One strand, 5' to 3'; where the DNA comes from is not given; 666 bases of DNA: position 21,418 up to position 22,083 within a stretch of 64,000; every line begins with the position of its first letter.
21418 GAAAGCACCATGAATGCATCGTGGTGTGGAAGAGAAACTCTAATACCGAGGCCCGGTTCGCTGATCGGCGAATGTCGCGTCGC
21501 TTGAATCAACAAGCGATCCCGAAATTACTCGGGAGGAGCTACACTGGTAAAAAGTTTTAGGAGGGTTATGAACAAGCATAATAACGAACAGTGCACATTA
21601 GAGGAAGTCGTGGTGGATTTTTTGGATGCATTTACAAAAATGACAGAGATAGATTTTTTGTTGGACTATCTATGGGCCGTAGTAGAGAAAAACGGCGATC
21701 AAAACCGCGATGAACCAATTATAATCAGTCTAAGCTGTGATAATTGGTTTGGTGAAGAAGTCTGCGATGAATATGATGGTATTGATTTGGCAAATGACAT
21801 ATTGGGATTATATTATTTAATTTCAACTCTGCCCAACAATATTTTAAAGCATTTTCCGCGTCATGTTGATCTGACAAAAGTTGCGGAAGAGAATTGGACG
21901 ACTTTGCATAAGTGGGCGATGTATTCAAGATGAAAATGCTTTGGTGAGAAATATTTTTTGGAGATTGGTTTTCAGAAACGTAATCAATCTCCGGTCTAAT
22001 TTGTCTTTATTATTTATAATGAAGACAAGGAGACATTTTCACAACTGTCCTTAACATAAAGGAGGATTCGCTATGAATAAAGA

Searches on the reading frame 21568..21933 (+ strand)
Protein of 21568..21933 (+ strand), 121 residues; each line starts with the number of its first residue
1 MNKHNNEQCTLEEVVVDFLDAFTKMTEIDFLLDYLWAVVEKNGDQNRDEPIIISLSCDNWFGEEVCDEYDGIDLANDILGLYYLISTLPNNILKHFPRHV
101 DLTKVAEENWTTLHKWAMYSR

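Call 11: search_protein_families(library=pfam, proteins=[window:21568-21933:+], max_evalue=0.01)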
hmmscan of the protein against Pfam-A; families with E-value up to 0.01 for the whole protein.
window:21568-21933:+ (121 aa): 0 families

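Call 40: find_related_loci(query=window:21568-21933:+, collection=viral_contigs, flank=3000)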
Query window:21568-21933:+ (121 aa) in viral_contigs; peptide patterns used: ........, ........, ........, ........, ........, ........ (x = any residue, [..] = any of these).
6 stretches matched a pattern, but none encodes a relative of the query by tblastn (E <= 1e-3).

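Call 41: search_protein_families(library=padloc, proteins=[window:21568-21933:+], max_evalue=0.01)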
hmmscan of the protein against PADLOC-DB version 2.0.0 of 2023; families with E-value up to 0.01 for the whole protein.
window:21568-21933:+ (121 aa): 0 families

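Call 42: search_protein_families(library=phrogs, proteins=[window:21568-21933:+], max_evalue=0.01)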
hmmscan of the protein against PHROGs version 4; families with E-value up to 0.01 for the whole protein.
window:21568-21933:+ (121 aa): 0 families

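Call 90: search_protein_families(library=ncbifam, proteins=[window:21568-21933:+], max_evalue=0.01)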
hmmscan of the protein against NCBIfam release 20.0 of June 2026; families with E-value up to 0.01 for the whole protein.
window:21568-21933:+ (121 aa): 0 families

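Call 105: search_protein_representatives(protein=window:21568-21933:+)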
Query: 121 residues. Proteins with E-value up to 0.001 (for the whole library): 4; up to 1e-10: 2; up to 1e-30: 1. The best 4 are listed.
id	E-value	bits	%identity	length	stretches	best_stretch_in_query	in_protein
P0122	5.9e-79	278.3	100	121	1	1-121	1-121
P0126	3.7e-26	107.7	53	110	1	12-120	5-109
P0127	4.1e-09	52.6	30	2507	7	31-90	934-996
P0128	1.1e-07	47.9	34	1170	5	24-66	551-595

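Call 106: find_encoding_contigs(protein=P0126, flank=10000, max_places=6)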
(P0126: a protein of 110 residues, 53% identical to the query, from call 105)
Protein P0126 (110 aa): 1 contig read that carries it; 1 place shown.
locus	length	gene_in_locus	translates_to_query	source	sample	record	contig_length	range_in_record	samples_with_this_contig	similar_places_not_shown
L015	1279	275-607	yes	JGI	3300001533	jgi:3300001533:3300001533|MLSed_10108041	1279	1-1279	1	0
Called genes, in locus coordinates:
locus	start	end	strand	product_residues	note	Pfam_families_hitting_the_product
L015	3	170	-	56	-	?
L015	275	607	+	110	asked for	-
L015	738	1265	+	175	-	PF11539:DUF3228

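Call 110: list_cluster_members(proteins=[P0126, L003:9482-10015:-, L003:10163-10639:-, L003:7861-9039:-, L003:6051-7850:-, L003:4498-5859:-, L003:3183-4247:-, L003:2195-2860:-])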
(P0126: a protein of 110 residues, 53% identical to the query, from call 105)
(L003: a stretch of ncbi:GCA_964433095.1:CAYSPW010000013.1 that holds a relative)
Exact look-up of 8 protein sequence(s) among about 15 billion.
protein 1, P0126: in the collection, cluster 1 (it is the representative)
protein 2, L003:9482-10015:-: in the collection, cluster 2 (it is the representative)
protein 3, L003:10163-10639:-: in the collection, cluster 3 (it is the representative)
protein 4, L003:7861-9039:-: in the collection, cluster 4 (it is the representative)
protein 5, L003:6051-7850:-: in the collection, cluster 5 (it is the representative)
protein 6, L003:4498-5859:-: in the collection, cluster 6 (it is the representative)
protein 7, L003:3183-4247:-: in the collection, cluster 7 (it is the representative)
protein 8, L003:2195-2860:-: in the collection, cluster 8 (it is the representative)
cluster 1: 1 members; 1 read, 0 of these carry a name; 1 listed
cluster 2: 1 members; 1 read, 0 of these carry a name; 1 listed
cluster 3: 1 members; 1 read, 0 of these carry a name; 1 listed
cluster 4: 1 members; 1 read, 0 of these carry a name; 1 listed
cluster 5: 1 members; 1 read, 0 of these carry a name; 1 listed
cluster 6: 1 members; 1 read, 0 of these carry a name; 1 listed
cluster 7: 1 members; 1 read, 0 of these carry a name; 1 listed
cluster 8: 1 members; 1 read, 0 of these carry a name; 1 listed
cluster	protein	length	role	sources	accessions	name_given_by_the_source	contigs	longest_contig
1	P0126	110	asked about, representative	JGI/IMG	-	-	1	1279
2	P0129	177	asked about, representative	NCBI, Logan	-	-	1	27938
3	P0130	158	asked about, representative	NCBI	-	-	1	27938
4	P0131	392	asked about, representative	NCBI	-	-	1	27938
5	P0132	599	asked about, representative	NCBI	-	-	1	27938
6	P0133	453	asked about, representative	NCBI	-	-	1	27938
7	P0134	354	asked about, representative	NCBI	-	-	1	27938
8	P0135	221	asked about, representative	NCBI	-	-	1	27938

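Call 111: find_encoding_contigs(protein=P0130, flank=10000, max_places=2)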
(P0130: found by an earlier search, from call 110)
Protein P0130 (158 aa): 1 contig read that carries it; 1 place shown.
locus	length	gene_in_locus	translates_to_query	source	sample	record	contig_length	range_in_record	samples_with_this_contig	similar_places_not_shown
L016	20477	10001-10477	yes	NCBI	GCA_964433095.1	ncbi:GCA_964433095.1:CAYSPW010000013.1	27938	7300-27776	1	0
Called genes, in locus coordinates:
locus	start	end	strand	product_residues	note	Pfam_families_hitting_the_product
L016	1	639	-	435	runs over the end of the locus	PF04932:Wzy_C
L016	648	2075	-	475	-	PF01943:Polysacc_synt, PF13440:Polysacc_synt_3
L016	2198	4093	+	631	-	PF16158:N_BRCA1_IG (weak), PF08486:SpoIID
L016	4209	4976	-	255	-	PF01978:TrmB, PF08221:HTH_9 (weak), PF03965:Penicillinase_R (faint)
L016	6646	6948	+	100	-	-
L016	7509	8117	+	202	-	-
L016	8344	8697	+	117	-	PF09620:Cas_csx3 (weak)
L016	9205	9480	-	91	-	-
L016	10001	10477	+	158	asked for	PF00583:Acetyltransf_1, PF13508:Acetyltransf_7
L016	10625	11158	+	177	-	PF11539:DUF3228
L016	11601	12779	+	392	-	PF20030:bpMoxR, PF07728:AAA_5, PF17868:AAA_lid_8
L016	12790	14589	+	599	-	PF05762:VWA_CoxE (weak), PF13519:VWA_2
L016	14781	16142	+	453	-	-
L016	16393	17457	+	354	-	-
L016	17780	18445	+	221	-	-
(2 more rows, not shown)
